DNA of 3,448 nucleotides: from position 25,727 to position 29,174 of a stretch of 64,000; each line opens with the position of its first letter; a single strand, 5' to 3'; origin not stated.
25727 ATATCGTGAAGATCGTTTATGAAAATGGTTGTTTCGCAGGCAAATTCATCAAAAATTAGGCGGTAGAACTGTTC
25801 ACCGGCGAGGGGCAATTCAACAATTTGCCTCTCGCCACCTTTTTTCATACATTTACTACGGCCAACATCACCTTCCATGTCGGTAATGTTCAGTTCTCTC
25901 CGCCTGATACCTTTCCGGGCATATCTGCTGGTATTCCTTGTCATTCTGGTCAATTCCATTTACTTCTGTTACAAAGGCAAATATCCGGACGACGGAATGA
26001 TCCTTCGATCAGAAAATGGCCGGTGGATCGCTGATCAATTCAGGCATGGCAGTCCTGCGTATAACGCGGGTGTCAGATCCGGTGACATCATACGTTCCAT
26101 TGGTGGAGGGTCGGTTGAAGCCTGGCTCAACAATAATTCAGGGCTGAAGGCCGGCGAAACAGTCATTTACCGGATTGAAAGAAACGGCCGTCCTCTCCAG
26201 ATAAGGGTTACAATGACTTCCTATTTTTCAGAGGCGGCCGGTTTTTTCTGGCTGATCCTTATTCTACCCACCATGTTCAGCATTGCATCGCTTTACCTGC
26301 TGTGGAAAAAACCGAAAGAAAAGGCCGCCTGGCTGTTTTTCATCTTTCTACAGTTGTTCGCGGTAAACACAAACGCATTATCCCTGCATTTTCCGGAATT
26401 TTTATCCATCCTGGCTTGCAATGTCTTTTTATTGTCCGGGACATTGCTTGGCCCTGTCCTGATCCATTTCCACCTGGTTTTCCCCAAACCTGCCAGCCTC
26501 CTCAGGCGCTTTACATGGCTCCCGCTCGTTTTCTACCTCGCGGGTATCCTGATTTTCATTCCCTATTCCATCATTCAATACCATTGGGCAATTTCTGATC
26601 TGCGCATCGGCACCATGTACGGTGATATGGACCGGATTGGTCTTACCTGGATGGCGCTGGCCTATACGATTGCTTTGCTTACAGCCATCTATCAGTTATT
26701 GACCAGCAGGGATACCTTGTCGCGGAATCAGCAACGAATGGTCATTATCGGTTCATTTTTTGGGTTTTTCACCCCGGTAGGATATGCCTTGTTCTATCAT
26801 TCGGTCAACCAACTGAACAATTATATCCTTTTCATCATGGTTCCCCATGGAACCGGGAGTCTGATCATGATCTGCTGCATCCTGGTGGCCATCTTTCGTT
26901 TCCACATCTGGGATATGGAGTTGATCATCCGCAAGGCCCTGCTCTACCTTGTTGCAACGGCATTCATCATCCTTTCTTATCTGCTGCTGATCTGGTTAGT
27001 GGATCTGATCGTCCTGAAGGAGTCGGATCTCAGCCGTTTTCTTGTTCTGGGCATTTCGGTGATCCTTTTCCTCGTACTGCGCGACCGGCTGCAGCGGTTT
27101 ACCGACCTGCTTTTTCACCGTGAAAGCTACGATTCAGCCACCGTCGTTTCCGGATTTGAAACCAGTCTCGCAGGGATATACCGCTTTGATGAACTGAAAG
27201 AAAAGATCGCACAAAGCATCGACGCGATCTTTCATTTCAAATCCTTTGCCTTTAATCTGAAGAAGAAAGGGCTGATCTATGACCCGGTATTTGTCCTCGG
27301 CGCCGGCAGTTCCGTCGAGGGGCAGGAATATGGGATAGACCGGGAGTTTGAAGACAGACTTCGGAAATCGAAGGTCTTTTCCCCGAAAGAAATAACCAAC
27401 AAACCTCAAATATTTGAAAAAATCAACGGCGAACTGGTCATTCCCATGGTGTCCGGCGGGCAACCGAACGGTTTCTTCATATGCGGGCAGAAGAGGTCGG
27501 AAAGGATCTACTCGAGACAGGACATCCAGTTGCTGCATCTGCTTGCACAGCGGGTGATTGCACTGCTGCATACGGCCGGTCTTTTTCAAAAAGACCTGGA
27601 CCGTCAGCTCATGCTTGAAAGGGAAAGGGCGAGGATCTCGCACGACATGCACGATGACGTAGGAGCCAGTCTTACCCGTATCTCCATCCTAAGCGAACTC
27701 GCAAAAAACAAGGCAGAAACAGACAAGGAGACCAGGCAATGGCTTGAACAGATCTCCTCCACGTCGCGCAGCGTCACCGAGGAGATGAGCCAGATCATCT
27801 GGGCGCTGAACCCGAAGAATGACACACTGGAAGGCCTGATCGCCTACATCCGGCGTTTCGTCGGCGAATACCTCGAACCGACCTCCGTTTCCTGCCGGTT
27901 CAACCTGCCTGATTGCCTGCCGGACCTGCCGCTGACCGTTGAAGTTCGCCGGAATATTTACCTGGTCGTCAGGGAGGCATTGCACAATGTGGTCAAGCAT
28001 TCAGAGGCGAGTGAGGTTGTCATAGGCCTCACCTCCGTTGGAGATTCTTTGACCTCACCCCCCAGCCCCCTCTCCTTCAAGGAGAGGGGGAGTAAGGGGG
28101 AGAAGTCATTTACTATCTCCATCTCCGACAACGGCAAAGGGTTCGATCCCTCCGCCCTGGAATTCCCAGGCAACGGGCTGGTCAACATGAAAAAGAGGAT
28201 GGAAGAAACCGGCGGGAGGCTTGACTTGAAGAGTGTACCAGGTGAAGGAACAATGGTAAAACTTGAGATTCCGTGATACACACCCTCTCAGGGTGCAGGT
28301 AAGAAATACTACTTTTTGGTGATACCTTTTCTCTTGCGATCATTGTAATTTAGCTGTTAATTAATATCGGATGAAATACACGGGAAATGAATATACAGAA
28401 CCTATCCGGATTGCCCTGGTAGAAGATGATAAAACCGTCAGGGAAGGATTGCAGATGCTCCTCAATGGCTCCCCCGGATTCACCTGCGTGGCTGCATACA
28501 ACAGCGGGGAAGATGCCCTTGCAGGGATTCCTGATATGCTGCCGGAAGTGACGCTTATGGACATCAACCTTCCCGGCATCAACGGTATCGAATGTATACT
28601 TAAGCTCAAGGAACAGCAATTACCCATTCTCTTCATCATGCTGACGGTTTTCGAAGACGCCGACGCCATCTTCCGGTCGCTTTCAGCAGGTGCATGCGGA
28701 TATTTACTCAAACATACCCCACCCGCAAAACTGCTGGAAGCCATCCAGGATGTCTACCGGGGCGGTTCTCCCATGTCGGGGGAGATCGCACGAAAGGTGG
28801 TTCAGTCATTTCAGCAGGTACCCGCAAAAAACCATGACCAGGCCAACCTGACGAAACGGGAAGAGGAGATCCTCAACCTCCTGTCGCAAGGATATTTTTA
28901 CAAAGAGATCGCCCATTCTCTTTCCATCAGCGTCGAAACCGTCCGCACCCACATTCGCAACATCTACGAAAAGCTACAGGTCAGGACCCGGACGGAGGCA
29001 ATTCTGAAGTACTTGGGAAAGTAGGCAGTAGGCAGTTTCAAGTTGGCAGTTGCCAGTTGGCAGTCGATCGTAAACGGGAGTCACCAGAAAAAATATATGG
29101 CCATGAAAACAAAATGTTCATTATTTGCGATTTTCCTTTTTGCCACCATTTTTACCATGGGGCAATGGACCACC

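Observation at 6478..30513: Eight promoter regions share one rigid skeleton with a hexamer exactly 39-40 nt upstream of a TAnnTTTG-like box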

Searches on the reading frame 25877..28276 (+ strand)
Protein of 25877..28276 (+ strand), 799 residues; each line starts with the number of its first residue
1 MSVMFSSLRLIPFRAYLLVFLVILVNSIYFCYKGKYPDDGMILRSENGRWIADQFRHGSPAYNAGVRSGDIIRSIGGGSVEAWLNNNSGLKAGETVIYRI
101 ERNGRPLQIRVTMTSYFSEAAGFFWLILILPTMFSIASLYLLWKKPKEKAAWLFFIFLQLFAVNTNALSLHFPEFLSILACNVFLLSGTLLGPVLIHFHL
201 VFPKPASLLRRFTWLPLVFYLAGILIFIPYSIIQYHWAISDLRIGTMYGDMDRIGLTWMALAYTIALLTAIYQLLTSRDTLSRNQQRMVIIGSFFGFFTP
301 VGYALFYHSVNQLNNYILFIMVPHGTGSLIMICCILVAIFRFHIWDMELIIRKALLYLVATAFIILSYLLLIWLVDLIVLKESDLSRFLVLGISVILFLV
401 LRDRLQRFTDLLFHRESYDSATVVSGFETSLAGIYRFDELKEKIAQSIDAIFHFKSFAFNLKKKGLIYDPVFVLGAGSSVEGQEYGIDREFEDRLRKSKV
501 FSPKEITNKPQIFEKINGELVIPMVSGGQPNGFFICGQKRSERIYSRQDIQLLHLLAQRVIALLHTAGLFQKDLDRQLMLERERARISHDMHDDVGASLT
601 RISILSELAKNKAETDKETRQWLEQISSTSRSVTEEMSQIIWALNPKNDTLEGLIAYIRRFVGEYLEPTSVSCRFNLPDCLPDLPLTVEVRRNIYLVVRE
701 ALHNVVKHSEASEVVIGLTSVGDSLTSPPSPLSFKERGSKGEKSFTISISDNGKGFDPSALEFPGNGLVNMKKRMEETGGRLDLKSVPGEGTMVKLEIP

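Call 5: search_protein_families(library=pfam, proteins=[window:25877-28276:+])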
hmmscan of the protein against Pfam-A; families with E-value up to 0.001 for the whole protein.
window:25877-28276:+ (799 aa): 5 families
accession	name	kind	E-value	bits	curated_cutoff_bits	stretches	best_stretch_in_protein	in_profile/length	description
PF07730.19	HisKA_3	-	1.4e-12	48.4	24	1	583-647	1-66/68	Histidine kinase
PF02518.31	HATPase_c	-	4.8e-09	37.1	26.4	1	691-799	3-108/111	Histidine kinase-, DNA gyrase B-, and HSP90-like ATPase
PF17820.7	PDZ_6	-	5.2e-05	23.3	27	1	58-79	8-29/54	PDZ domain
PF13581.12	HATPase_c_2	-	0.00022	21.7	27.4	1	686-768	24-91/127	Histidine kinase-like ATPase domain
PF13180.12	PDZ_2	-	0.00043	21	27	1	46-112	10-79/80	PDZ domain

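Call 23: search_protein_families(library=ncbifam, max_evalue=0.001, proteins=[window:25877-28276:+])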
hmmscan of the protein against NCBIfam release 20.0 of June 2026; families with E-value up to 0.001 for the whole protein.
window:25877-28276:+ (799 aa): 11 families
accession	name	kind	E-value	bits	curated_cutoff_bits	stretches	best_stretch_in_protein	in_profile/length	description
NF052443.1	SensHisKinMctS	equivalog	2.4e-20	72.3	700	1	557-799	227-447/457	two-component system sensor histidine kinase MctS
NF047786.1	his_kin_MadS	equivalog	8e-18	64.7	500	1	539-799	188-434/434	MadS family sensor histidine kinase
NF008649.0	PRK11644.1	equivalog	2.3e-15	56.3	408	1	572-799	290-495/499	signal transduction histidine-protein kinase/phosphatase UhpB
NF008184.0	PRK10935.1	equivalog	2.3e-13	49.6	553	1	575-798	355-557/565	nitrate/nitrite two-component system sensor histidine kinase NarQ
NF007896.0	PRK10600.1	equivalog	9.8e-12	44.3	578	1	540-795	349-580/598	nitrate/nitrite two-component system sensor histidine kinase NarX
NF052531.1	Strep_LiaS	equivalog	5.2e-11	42.4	450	2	574-718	123-265/328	envelope stress sensor histidine kinase LiaS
NF047322.1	HK_morpho_MacS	equivalog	7.3e-06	25.4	300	0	744-799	307-367/367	MacS family sensor histidine kinase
TIGR02037.1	degP_htrA_DO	subfamily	8.7e-06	24.9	416.2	1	44-115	256-329/434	Do family serine endopeptidase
TIGR00054.1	TIGR00054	equivalog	0.00031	19.7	147.55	1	53-133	207-283/421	RIP metalloprotease RseP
TIGR00225.1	prc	subfamily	0.00037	19.6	218.6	0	55-84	69-98/335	C-terminal processing peptidase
NF041521.1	HhoA_HhoB_HtrA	equivalog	0.00083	18.7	450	0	37-114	253-332/335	HhoA/HhoB/HtrA family serine endopeptidase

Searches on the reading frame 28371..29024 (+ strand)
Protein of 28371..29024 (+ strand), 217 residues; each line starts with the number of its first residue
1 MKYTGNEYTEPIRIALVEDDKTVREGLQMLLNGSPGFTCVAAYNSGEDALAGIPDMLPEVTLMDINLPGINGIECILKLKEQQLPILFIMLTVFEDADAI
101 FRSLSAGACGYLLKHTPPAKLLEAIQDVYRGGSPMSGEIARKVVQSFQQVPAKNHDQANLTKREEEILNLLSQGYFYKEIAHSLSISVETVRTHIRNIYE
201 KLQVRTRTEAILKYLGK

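Call 5: search_protein_families(library=pfam, proteins=[window:28371-29024:+])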
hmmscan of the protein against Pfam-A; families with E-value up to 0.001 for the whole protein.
window:28371-29024:+ (217 aa): 4 families
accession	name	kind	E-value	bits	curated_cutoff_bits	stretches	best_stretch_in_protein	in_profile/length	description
PF00072.30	Response_reg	-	7.1e-22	78.1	30.2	1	14-126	1-111/111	Response regulator receiver domain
PF00196.25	GerE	-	1.5e-17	63.4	23.5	1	159-212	2-55/57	Bacterial regulatory proteins, luxR family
PF08281.18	Sigma70_r4_2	-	0.0001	22.3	25.7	1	159-202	10-54/54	Sigma-70, region 4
PF04545.22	Sigma70_r4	-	0.00013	21.8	24.1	1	159-203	4-49/50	Sigma-70, region 4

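Call 11: find_homologous_proteins(query=window:28371-29024:+, max_evalue=1e-20)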
Query window:28371-29024:+ (217 aa): 7990 proteins with E <= 1e-20 among 8000 candidates; the best 120 are listed.
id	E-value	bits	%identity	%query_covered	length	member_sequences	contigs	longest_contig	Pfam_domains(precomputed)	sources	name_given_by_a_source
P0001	6.3e-138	475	100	100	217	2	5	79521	PF00196.26,PF00072.31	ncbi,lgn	-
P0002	2.3e-137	473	100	100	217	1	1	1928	PF00196.26,PF00072.31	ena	-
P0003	1.2e-113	395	85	100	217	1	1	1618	PF00196.26,PF00072.31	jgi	jgi:DNA-binding NarL/FixJ family response regulator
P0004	1.3e-113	395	85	100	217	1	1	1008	PF00196.26,PF00072.31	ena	-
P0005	1.4e-113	395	88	96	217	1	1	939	PF00196.26,PF00072.31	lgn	-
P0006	2.3e-113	395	84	100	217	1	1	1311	PF00196.26,PF00072.31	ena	-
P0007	3.1e-113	394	84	100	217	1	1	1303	PF00196.26,PF00072.31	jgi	jgi:DNA-binding NarL/FixJ family response regulator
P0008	4.7e-113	394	86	98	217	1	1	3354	PF00196.26,PF00072.31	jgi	jgi:DNA-binding NarL/FixJ family response regulator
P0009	8.5e-113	393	84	100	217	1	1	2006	PF00196.26,PF00072.31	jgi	jgi:DNA-binding NarL/FixJ family response regulator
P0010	1.4e-112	392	87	95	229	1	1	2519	PF00196.26,PF00072.31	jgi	jgi:DNA-binding NarL/FixJ family response regulator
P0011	5.3e-112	390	87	95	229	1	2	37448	PF00196.26,PF00072.31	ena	-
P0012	1.0e-111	389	83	100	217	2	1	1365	PF00196.26,PF00072.31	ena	-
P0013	1.3e-111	389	84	98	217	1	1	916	PF00196.26,PF00072.31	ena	-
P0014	2.6e-111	388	85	95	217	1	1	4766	PF00196.26,PF08281.19,PF00072.31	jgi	jgi:DNA-binding NarL/FixJ family response regulator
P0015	7.1e-111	386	87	95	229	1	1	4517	PF00196.26,PF00072.31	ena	-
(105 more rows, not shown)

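Call 12: find_related_loci(query=window:28371-29024:+, collection=genome_contigs, flank=10000)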
Query window:28371-29024:+ (217 aa) in genome_contigs; peptide patterns used: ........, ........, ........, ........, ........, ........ (x = any residue, [..] = any of these).
598 stretches matched a pattern (row limit reached: there are more); 474 encode a relative of the query (tblastn E <= 1e-3); the best 80 are kept; 80 distinct loci.
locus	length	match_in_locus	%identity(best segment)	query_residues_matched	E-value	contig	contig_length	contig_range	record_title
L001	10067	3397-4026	80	8-217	1e-112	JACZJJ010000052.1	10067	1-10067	MAG: Bacteroidales bacterium isolate MAG16 bacteroidetes_2_contig_416933, whole genome shotgun sequence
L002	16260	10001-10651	78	1-217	3e-111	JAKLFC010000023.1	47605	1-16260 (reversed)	MAG: Bacteroidetes bacterium isolate RA.bin148 RA.bin148_23, whole genome shotgun sequence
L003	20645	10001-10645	77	1-215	6e-108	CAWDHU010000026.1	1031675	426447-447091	MAG: uncultured Bacteroidales bacterium isolate MFD04716.bin.1.37 genome assembly, contig: contig_9775, whole genome sho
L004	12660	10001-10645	78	1-215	6e-107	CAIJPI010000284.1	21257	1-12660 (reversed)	MAG: uncultured Bacteroidales bacterium isolate Ja1-D5_bin-349 genome assembly, contig: bin-349:284/354, whole genome sh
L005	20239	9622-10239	79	12-217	1e-106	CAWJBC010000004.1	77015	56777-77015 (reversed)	MAG: uncultured Bacteroidales bacterium isolate MFD04716.bin.1.251 genome assembly, contig: contig_23067, whole genome s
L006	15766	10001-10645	76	1-215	2e-105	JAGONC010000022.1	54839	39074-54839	MAG: Lentimicrobiaceae bacterium isolate Go_SlDig_bin_446 Go_SlDig_1447_length_54839_cov_7.433726, whole genome shotgun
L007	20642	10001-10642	74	1-214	1e-103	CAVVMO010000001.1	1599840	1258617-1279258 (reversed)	MAG: uncultured Bacteroidales bacterium isolate MFD04716.bin.1.418 genome assembly, contig: contig_21206, whole genome s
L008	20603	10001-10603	79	11-211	2e-102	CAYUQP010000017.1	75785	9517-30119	MAG TPA_asm: uncultured Bacteroidales bacterium isolate binchicken_co115_320 genome assembly, contig: NODE_651_length_75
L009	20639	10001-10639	74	1-217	4e-99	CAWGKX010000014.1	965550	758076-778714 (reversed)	MAG: uncultured Bacteroidales bacterium isolate MFD01872.bin.2.78 genome assembly, contig: contig_43529, whole genome sh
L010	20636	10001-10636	66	6-217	3e-91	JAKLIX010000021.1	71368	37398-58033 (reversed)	MAG: Bacteroidetes bacterium isolate RA.bin97 RA.bin97_21, whole genome shotgun sequence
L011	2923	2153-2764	63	12-215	7e-84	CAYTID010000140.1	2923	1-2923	MAG TPA_asm: uncultured Ignavibacteriaceae bacterium isolate SRP257756_co1_95 genome assembly, contig: NODE_33779_length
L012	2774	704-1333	59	8-217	1e-81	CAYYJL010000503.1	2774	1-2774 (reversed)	MAG TPA_asm: uncultured Ignavibacteriaceae bacterium isolate SRP287453_co1_288 genome assembly, contig: NODE_75525_lengt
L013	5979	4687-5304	60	12-217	1e-78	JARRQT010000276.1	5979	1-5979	MAG: Calditrichia bacterium isolate Spart_209_MAG scaffold_20226, whole genome shotgun sequence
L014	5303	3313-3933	59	11-217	9e-79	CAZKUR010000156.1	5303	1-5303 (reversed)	MAG TPA_asm: uncultured Ignavibacteriaceae bacterium isolate binchicken_co150_610 genome assembly, contig: NODE_46341_le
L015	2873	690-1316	57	9-215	6e-79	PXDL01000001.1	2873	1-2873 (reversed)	MAG: Balneolia bacterium isolate T3Sed10_333R1 T3-Sed10-C110297, whole genome shotgun sequence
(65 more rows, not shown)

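Call 23: search_protein_families(library=ncbifam, max_evalue=0.001, proteins=[window:28371-29024:+])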
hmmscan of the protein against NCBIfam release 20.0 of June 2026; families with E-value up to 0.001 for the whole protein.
window:28371-29024:+ (217 aa): 97 families (the best 25 are shown)
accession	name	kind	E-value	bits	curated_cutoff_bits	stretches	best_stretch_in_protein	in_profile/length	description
NF007935.0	PRK10651.1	equivalog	3.3e-41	140.8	250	1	9-211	4-207/216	two-component system response regulator NarL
NF052445.1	RespRegMctR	equivalog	3.9e-39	134.2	300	1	11-209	1-194/205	two-component system response regulator MctR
NF047785.1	respo_reg_MadR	equivalog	5.1e-37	127.3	300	1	12-212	1-201/209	MadR family response regulator transcription factor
NF007708.0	PRK10403.1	equivalog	5.7e-37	127.3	343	1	10-215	5-209/215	nitrate/nitrite response regulator protein NarP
NF011896.0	PRK15369.1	equivalog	3.9e-35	121.4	242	1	12-210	4-200/211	two component system response regulator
NF007685.0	PRK10360.1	equivalog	1.5e-31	109.7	258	1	12-209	2-187/196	response regulator transcription factor UhpA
NF007018.1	PRK09483.1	equivalog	6e-30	104.5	280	1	12-209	2-198/217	UvrY/SirA/GacA family response regulator transcription factor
NF041830.1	RR_TF_ErdR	exception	1.5e-21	77.1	390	1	59-212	51-203/213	response regulator transcription factor ErdR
NF007505.1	PRK10100.1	equivalog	5.8e-21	75.1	250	1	116-211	101-196/204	biofilm master transcriptional regulator CsgD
NF006900.1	PRK09390.1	equivalog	4.7e-20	72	255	1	13-207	6-190/203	response regulator FixJ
NF040749.1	tetrathio_RR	equivalog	9.4e-19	67.9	290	1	14-210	2-184/191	tetrathionate respiration response regulator TtrR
NF007403.0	PRK09935.1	equivalog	2e-16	60.2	271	1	13-211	5-201/210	fimbria biosynthesis transcriptional regulator FimZ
NF001965.0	PRK00742.1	subfamily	1.7e-15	57.1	293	1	10-127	2-118/357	chemotaxis-specific protein-glutamate methyltransferase CheB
NF040689.1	MtrAB_MtrA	equivalog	5.8e-15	55.2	300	1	15-171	2-158/219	MtrAB system response regulator MtrA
TIGR02154.1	PhoB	equivalog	6e-15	55.2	296.2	1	13-138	4-129/226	phosphate regulon transcriptional regulator PhoB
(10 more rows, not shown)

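Call 25: search_solved_structures(query=window:28371-29024:+, max_evalue=1e-10, show_alignments=2)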
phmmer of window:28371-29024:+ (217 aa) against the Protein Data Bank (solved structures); distinct sequences matched with E-value up to 1e-10: 20.
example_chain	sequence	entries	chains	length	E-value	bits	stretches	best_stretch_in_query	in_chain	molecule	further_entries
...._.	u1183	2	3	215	5.8e-31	110.7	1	9-211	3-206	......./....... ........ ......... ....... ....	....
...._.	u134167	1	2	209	1.4e-29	106.1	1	12-212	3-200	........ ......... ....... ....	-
4gvp_A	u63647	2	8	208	1.6e-29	106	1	12-212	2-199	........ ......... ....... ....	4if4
5hev_A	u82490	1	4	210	4.6e-26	94.7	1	12-212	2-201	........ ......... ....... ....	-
3c3w_A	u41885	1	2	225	7.7e-26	94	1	12-211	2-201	TWO COMPONENT TRANSCRIPTIONAL REGULATORY PROTEIN DEVR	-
4ldz_A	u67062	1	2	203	1.1e-24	90.2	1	12-213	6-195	Transcriptional regulatory protein DesR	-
4yn8_A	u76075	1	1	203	5.4e-24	88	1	12-212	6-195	Response regulator ChrA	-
3cz5_A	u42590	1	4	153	2.3e-18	69.6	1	12-146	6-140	Two-component response regulator, LuxR family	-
9xzo_A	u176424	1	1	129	8.7e-17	64.4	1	13-128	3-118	De novo protein M1X0B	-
4zmr_A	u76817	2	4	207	1.9e-16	63.3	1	12-210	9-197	Response regulator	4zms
4hye_A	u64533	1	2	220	2e-16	63.3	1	12-210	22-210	Response regulator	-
1yio_A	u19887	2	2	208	6e-16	61.7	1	14-208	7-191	response regulatory protein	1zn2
5xso_A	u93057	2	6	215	3.7e-15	59.1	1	13-211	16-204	Response regulator FixJ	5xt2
3eul_A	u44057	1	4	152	1.7e-14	57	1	5-134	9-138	POSSIBLE NITRATE/NITRITE RESPONSE TRANSCRIPTIONAL REGULATORY PROTEIN NARL (DNA-binding res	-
4le0_A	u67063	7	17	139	1.2e-13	54.2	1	12-135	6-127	Transcriptional regulatory protein DesR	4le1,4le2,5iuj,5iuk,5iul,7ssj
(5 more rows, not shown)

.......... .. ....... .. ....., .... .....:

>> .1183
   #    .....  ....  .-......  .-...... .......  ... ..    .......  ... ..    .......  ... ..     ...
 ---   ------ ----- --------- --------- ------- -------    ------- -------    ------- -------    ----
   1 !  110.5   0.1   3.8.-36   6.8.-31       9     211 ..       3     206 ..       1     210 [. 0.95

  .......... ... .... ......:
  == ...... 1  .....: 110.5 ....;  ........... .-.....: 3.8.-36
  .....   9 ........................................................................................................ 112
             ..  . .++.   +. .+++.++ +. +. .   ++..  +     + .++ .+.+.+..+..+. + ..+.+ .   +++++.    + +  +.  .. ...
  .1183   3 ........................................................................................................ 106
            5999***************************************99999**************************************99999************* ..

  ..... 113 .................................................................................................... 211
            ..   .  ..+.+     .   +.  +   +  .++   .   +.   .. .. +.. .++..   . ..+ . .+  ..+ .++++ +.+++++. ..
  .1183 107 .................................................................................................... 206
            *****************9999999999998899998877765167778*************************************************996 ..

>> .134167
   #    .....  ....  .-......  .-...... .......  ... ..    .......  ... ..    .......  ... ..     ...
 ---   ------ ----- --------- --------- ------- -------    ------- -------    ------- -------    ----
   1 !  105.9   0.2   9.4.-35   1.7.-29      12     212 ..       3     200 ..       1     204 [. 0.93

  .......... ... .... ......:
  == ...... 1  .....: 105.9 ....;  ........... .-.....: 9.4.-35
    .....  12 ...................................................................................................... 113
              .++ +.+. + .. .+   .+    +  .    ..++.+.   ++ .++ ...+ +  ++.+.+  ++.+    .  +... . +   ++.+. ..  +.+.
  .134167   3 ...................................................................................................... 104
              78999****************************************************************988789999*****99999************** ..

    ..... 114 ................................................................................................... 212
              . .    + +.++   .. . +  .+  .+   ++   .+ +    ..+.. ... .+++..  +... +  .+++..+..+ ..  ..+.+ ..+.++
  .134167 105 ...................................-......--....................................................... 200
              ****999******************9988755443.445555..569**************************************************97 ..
